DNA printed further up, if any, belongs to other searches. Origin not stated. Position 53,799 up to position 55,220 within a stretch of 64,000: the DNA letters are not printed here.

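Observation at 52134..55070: Tightly coupled PfkB kinase / PurN-like formyltransferase-fold protein / EhaR-like HAD protein trio of unknown pathway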

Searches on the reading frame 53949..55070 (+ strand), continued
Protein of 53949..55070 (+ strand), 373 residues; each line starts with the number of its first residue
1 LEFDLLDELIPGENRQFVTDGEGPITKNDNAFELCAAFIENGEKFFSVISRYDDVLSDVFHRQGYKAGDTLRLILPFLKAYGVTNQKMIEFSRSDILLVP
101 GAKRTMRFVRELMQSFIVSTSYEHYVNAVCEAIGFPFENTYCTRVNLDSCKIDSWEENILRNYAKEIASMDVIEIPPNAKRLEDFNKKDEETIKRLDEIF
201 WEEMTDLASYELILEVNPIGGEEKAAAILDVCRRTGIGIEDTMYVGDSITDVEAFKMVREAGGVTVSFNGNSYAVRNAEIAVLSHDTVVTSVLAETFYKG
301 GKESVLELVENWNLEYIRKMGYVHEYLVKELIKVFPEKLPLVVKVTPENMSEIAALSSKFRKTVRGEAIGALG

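Call 46: search_protein_families(library=pfam, proteins=[P0330, P0334, P0308, P0292, P0381, P0349, P0318, P0343], max_evalue=0.001)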
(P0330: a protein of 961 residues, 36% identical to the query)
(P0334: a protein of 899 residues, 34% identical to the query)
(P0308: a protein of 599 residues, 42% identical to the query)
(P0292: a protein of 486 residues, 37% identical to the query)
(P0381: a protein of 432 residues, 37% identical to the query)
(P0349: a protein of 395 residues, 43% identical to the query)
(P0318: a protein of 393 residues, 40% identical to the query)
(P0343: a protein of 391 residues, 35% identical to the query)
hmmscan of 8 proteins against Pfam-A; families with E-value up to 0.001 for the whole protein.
P0330 (961 aa): 2 families
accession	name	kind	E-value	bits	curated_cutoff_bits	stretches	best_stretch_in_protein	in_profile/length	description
PF08282.18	Hydrolase_3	-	0.00015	22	20.9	1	789-874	171-243/255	haloacid dehalogenase-like hydrolase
PF02222.28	ATP-grasp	-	0.00015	21.9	27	0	427-453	153-179/179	ATP-grasp domain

P0334 (899 aa): 1 family
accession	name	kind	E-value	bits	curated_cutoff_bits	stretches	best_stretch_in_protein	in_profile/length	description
PF08282.18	Hydrolase_3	-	0.00025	21.3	20.9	0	744-812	185-242/255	haloacid dehalogenase-like hydrolase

P0308 (599 aa): 1 family
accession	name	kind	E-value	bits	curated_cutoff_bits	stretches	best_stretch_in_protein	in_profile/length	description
PF00551.24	Formyl_trans_N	-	6.6e-12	46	26.1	1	86-173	62-149/181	Formyl transferase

P0292 (486 aa): 0 families

P0381 (432 aa): 5 families
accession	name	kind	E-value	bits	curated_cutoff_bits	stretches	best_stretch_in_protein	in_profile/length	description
PF00702.32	Hydrolase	-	1.9e-11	45.1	26.4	1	172-228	85-137/191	haloacid dehalogenase-like hydrolase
PF08308.17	PEGA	-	3.2e-11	43.4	20.8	1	2-53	18-70/71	PEGA domain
PF12710.13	HAD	-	1.5e-10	42.3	27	1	300-336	151-189/189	haloacid dehalogenase-like hydrolase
PF13620.12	CarboxypepD_reg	-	0.00014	22.6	32.3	1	15-51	45-82/82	Carboxypeptidase regulatory-like domain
PF13419.12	HAD_2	-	0.0004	21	23.8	0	188-227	78-117/178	Haloacid dehalogenase-like hydrolase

P0349 (395 aa): 2 families
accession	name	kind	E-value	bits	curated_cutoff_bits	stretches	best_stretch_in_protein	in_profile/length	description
PF12710.13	HAD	-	2.7e-07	31.7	27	0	86-148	71-135/189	haloacid dehalogenase-like hydrolase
PF00702.32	Hydrolase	-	0.00026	21.9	26.4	0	260-294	156-190/191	haloacid dehalogenase-like hydrolase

P0318 (393 aa): 0 families

P0343 (391 aa): 0 families

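Call 55: list_cluster_members(proteins=[P0330, P0320, P0373, P0296, P0308, P0298, P0293, P0284, P0342, P0329])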
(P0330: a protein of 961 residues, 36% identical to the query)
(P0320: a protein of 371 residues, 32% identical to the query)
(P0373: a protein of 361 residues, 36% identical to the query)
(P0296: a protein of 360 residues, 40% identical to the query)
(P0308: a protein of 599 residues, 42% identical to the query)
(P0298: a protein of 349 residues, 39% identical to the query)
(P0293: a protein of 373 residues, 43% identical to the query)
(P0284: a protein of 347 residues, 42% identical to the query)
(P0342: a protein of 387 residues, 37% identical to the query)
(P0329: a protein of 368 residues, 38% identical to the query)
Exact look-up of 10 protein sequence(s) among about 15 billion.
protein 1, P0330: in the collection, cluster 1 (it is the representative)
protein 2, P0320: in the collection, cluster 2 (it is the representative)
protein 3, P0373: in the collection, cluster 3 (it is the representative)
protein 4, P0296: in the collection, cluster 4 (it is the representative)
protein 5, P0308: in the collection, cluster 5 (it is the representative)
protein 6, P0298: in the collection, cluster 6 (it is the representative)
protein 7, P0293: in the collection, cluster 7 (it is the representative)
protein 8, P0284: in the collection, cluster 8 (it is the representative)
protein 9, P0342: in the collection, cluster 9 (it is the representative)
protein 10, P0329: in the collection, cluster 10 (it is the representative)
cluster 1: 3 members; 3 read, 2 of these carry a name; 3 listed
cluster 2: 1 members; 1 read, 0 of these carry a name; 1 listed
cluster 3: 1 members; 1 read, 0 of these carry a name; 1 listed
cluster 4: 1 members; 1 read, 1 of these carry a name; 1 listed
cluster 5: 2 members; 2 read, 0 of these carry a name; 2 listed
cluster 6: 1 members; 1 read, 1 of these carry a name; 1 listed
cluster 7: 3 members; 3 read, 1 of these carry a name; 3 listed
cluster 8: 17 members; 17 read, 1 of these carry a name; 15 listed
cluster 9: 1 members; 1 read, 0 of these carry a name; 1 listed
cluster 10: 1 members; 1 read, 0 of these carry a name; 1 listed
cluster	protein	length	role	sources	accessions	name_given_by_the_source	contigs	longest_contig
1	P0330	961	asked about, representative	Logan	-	-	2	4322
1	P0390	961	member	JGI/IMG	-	energy-converting hydrogenase A subunit R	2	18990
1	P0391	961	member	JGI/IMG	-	energy-converting hydrogenase A subunit R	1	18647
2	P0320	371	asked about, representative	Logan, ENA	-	-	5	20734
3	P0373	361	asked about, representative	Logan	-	-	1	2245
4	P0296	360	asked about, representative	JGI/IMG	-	energy-converting hydrogenase A subunit R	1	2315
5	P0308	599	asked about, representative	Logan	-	-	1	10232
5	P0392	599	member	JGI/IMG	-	-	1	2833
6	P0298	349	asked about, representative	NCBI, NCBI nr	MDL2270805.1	hypothetical protein LJC03_03240 [Methanobrevibacter sp. OttesenSCG-928-I08] | hypothetical protein [Methanobrevibacter sp. OttesenSCG-928-I08]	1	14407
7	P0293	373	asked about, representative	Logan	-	-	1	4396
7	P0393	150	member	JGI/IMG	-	energy-converting hydrogenase A subunit R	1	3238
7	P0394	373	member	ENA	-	-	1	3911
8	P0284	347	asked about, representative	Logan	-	-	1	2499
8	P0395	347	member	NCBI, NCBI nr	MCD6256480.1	hypothetical protein J7J45_00245 [Candidatus Aerophobetes bacterium] | hypothetical protein [Candidatus Aerophobetes bacterium]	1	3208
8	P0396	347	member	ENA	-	-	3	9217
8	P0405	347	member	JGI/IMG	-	-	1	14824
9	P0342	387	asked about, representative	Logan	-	-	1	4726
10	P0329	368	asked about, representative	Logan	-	-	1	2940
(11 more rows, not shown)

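Call 56: find_homologous_proteins(query=P0298)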
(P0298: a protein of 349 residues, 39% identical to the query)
Query P0298 (349 aa): 4901 proteins with E <= 0.001 among 8000 candidates; the best 120 are listed.
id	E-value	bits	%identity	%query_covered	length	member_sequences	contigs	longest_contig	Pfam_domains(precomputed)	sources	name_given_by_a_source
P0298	7.2e-219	744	100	100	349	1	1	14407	-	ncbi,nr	ncbi:hypothetical protein LJC03_03240 [Methanobrevibacter sp. OttesenSCG-928-I08]|nr:hypothetical pr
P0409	6.4e-176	603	80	100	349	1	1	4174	-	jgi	jgi:energy-converting hydrogenase A subunit R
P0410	9.0e-137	474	66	100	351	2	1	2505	-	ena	-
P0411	1.9e-134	466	64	99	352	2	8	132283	-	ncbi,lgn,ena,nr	ncbi:MAG: hypothetical protein KO202_08060 [Methanobacteriaceae archaeon]|nr:hypothetical protein [M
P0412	1.6e-131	457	62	100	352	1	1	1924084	-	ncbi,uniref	ncbi:hypothetical protein [Methanobrevibacter sp. DSM 116169]|uniref:hypothetical protein n=1 Tax=Me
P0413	1.3e-129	450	61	100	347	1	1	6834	-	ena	-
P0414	3.7e-129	449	62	100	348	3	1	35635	-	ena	-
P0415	4.8e-128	445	62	100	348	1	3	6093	-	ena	-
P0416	1.6e-127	444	61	100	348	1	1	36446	-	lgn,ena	-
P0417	2.6e-127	443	59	100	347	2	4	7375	-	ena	-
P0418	2.7e-127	443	60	100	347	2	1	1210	-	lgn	-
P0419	7.0e-127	441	60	100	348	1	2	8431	-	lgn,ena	-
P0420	7.7e-127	441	60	100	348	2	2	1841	-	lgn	-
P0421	1.3e-126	441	60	100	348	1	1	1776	-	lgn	-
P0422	2.1e-126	440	61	100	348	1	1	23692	-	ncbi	-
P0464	2.3e-124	433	60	100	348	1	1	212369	-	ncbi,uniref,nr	ncbi:hypothetical protein MBBWO_02380 [Methanobrevibacter woesei]|uniref:Haloacid dehalogenase-like 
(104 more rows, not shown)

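Call 57: find_encoding_contigs(protein=P0412, flank=10000, max_places=1)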
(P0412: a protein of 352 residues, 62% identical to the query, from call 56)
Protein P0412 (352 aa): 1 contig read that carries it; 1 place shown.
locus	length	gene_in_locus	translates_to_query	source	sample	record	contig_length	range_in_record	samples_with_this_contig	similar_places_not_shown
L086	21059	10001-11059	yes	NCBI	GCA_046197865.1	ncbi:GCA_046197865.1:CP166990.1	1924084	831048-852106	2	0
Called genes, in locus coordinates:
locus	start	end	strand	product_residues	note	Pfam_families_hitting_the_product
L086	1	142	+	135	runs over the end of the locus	-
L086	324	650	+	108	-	PF17367:NiFe_hyd_3_EhaA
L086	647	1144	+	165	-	PF26645:EhaB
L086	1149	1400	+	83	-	PF09882:EhaC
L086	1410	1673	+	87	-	PF09881:EhaD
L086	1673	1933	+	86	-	PF09880:EhaE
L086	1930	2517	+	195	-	PF09879:EhaF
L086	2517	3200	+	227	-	PF09878:EhaG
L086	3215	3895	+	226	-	PF10125:NADHdeh_related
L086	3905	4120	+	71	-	PF27656:Prd_NiFe_hyd_3_EhaI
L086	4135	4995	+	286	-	PF00146:NADHdh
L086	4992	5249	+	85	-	PF27339:Prd_NiFe_hyd_3_EhaK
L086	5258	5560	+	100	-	PF09877:EhaL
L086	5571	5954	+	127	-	PF09218:EhaM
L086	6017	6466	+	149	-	PF01058:Oxidored_q6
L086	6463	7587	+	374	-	PF00374:NiFeSe_Hases, PF00346:Complex1_49kDa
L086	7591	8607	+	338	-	PF13237:Fer4_10, PF12838:Fer4_7, PF13237:Fer4_10, PF14697:Fer4_21, PF12838:Fer4_7, PF13187:Fer4_9, PF12838:Fer4_7, PF13187:Fer4_9, +17 more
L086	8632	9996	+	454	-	PF14697:Fer4_21, PF12838:Fer4_7, PF14697:Fer4_21, PF00037:Fer4, PF13237:Fer4_10, PF12838:Fer4_7, PF12837:Fer4_6, PF13237:Fer4_10, +29 more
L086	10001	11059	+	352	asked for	-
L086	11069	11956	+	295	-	PF01913:FTR, PF02741:FTR_C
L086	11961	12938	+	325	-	PF00294:PfkB, PF25270:Khk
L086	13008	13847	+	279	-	PF12838:Fer4_7 (weak), PF13187:Fer4_9 (weak), PF13183:Fer4_8, PF12838:Fer4_7, PF13484:Fer4_16, PF12838:Fer4_7, PF13187:Fer4_9, PF00037:Fer4, +16 more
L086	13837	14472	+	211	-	PF00571:CBS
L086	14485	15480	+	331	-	PF04321:RmlD_sub_bind, PF05368:NmrA (weak), PF01073:3Beta_HSD, PF01370:Epimerase, PF02719:Polysacc_synt_2, PF07993:NAD_binding_4 (faint), PF16363:GDP_Man_Dehyd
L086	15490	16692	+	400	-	PF13439:Glyco_transf_4, PF00534:Glycos_transf_1, PF13692:Glyco_trans_1_4, PF13524:Glyco_trans_1_2 (weak)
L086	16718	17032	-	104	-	-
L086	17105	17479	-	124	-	PF03496:ADPrib_exo_Tox (weak)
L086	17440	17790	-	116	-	PF03496:ADPrib_exo_Tox (weak)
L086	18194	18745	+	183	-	PF00827:Ribosomal_L15e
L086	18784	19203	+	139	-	PF01877:RNA_binding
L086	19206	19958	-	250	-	PF00590:TP_methylase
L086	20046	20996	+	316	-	PF13240:Zn_Ribbon_1 (weak)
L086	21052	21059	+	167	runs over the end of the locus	-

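Call 58: find_encoding_contigs(protein=P0464, flank=10000, max_places=1)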
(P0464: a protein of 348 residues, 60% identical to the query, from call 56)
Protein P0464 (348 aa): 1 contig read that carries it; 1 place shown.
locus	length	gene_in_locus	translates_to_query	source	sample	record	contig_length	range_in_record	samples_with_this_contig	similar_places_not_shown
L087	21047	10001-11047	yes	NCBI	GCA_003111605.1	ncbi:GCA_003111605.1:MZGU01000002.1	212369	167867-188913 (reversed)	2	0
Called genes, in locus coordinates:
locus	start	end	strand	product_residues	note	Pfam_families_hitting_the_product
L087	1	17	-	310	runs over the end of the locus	PF01073:3Beta_HSD, PF01370:Epimerase, PF02719:Polysacc_synt_2, PF04321:RmlD_sub_bind, PF05368:NmrA, PF13460:NAD_binding_10, PF16363:GDP_Man_Dehyd, PF07993:NAD_binding_4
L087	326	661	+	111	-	PF17367:NiFe_hyd_3_EhaA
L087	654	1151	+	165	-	PF26645:EhaB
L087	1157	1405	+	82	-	PF09882:EhaC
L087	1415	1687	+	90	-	PF09881:EhaD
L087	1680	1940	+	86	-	PF09880:EhaE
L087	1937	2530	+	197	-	PF09879:EhaF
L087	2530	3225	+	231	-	PF09878:EhaG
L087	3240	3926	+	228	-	PF10125:NADHdeh_related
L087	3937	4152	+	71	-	PF27656:Prd_NiFe_hyd_3_EhaI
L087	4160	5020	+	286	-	PF00146:NADHdh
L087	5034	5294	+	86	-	PF27339:Prd_NiFe_hyd_3_EhaK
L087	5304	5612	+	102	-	PF09877:EhaL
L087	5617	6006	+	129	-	PF09218:EhaM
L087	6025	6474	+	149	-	PF01058:Oxidored_q6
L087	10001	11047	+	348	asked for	-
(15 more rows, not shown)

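Call 60: find_encoding_contigs(protein=P0308, flank=8000, max_places=2)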
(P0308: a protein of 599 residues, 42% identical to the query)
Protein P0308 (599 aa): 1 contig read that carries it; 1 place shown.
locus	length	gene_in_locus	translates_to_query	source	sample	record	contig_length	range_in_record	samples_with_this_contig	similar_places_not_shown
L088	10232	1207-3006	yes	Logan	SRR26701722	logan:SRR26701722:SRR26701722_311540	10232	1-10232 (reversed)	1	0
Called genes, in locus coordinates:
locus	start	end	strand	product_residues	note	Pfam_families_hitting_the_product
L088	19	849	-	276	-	PF00532:Peripla_BP_1, PF13407:Peripla_BP_4, PF13377:Peripla_BP_3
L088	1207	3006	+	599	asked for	PF00551:Formyl_trans_N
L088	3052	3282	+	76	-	PF12797:Fer4_2 (faint), PF13237:Fer4_10 (faint), PF25160:LdpA_Fe-S-bd (faint), PF14697:Fer4_21, PF12838:Fer4_7, PF13187:Fer4_9 (weak), PF00037:Fer4 (weak), PF12837:Fer4_6 (weak), +4 more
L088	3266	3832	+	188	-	PF01330:RuvA_N, PF14520:HHH_5, PF07499:RuvA_C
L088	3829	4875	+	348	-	PF05496:RuvB_N, PF06068:TIP49 (weak), PF00004:AAA, PF07728:AAA_5 (weak), PF17864:AAA_lid_4, PF05491:WHD_RuvB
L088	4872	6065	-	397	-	PF00291:PALP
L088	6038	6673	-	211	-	PF00697:PRAI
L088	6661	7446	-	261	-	PF00218:IGPS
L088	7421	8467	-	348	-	PF02885:Glycos_trans_3N, PF00591:Glycos_transf_3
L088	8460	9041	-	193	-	PF00117:GATase, PF07722:Peptidase_C26 (weak)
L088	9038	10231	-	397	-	?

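Call 61: find_encoding_contigs(protein=P0390, flank=10000, max_places=2)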
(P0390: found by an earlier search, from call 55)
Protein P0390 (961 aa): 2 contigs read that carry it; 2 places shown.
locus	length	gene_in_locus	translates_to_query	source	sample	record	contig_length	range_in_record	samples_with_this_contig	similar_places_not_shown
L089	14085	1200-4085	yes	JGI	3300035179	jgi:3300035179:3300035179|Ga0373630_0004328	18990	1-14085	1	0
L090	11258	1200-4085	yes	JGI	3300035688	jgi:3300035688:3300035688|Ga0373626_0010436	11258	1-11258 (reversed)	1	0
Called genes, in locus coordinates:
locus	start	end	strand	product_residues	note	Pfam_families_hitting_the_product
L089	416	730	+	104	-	-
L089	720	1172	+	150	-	-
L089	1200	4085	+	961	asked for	-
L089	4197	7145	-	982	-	PF02384:N6_Mtase (weak), PF20473:MmeI_Mtase (faint), PF07669:Eco57I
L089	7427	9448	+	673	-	PF13175:AAA_15, PF13304:AAA_21, PF20469:OLD-like_TOPRIM (weak)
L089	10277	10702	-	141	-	-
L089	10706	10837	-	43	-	-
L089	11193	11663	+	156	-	-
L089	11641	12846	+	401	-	-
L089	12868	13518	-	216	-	PF22769:DCD, PF00692:dUTPase (weak)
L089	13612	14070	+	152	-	PF00692:dUTPase, PF22769:DCD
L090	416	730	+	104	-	-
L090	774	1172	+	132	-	-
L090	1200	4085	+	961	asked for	-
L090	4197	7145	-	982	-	PF02384:N6_Mtase (weak), PF20473:MmeI_Mtase (faint), PF07669:Eco57I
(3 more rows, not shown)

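Call 62: find_encoding_contigs(protein=P0405, flank=8000, max_places=2)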
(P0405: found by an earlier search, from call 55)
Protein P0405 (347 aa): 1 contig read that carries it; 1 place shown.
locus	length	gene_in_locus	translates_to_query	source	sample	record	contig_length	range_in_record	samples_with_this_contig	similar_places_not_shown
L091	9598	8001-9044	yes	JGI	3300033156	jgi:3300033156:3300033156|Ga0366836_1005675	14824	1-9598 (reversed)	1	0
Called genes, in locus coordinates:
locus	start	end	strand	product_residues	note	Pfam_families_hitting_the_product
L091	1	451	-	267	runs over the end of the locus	PF00528:BPD_transp_1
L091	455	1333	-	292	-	PF00528:BPD_transp_1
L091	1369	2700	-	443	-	PF01547:SBP_bac_1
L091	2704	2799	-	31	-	-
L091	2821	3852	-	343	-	PF00356:LacI, PF00532:Peripla_BP_1, PF13407:Peripla_BP_4, PF13377:Peripla_BP_3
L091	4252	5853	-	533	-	-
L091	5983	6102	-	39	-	-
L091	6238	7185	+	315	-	PF00294:PfkB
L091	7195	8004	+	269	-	PF00551:Formyl_trans_N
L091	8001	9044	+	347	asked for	PF12710:HAD (faint), PF00702:Hydrolase (faint), PF13419:HAD_2 (faint)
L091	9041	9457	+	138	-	PF01986:DUF123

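Call 63: find_encoding_contigs(protein=P0320, flank=8000, max_places=2)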
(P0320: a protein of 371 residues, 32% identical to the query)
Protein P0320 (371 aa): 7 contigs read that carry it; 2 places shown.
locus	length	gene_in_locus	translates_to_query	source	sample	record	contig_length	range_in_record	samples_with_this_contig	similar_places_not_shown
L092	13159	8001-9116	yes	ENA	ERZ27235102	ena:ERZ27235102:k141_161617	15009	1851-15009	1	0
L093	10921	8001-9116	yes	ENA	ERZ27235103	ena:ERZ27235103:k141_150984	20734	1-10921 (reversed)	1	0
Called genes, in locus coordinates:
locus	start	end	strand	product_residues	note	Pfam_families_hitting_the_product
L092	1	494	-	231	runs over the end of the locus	PF05690:ThiG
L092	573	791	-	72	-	PF02597:ThiS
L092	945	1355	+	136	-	PF02082:Rrf2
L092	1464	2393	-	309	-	PF00291:PALP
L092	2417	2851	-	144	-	PF01592:NifU_N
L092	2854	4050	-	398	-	PF00266:Aminotran_5, PF01053:Cys_Met_Meta_PP (weak), PF01212:Beta_elim_lyase (weak), PF01041:DegT_DnrJ_EryC1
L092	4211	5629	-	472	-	PF01053:Cys_Met_Meta_PP, PF00155:Aminotran_1_2 (weak), PF01041:DegT_DnrJ_EryC1 (weak), PF02347:GDC-P (weak)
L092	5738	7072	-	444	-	PF00248:Aldo_ket_red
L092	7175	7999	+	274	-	PF00551:Formyl_trans_N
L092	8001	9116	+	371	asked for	-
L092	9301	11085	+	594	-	-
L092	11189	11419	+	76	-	-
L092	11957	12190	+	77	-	-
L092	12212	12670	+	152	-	-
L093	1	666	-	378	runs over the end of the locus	PF04055:Radical_SAM, PF06968:BATS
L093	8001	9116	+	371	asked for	-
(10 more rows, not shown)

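Call 81: search_solved_structures(query=L086:11069-11956:+, max_evalue=0.001, show_alignments=1)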
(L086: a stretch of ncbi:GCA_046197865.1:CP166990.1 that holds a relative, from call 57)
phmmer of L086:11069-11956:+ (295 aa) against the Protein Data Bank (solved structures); distinct sequences matched with E-value up to 0.001: 4.
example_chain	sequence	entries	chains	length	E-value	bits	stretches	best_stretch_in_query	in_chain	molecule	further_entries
1m5s_A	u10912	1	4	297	2e-46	161.7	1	4-292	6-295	Formylmethanofuran--tetrahydromethanopterin formyltransferase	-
1ftr_A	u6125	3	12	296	1.2e-42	149.2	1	4-292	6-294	FORMYLMETHANOFURAN:TETRAHYDROMETHANOPTERIN FORMYLTRANSFERASE | Formylmethanofuran--tetrahydromethanopterin formyltransferase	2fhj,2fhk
1m5h_A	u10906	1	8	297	3.8e-40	141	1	4-290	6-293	Formylmethanofuran--tetrahydromethanopterin formyltransferase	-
6s6y_D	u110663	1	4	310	2.6e-22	82.5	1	2-294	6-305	Formylmethanofuran--tetrahydromethanopterin formyltransferase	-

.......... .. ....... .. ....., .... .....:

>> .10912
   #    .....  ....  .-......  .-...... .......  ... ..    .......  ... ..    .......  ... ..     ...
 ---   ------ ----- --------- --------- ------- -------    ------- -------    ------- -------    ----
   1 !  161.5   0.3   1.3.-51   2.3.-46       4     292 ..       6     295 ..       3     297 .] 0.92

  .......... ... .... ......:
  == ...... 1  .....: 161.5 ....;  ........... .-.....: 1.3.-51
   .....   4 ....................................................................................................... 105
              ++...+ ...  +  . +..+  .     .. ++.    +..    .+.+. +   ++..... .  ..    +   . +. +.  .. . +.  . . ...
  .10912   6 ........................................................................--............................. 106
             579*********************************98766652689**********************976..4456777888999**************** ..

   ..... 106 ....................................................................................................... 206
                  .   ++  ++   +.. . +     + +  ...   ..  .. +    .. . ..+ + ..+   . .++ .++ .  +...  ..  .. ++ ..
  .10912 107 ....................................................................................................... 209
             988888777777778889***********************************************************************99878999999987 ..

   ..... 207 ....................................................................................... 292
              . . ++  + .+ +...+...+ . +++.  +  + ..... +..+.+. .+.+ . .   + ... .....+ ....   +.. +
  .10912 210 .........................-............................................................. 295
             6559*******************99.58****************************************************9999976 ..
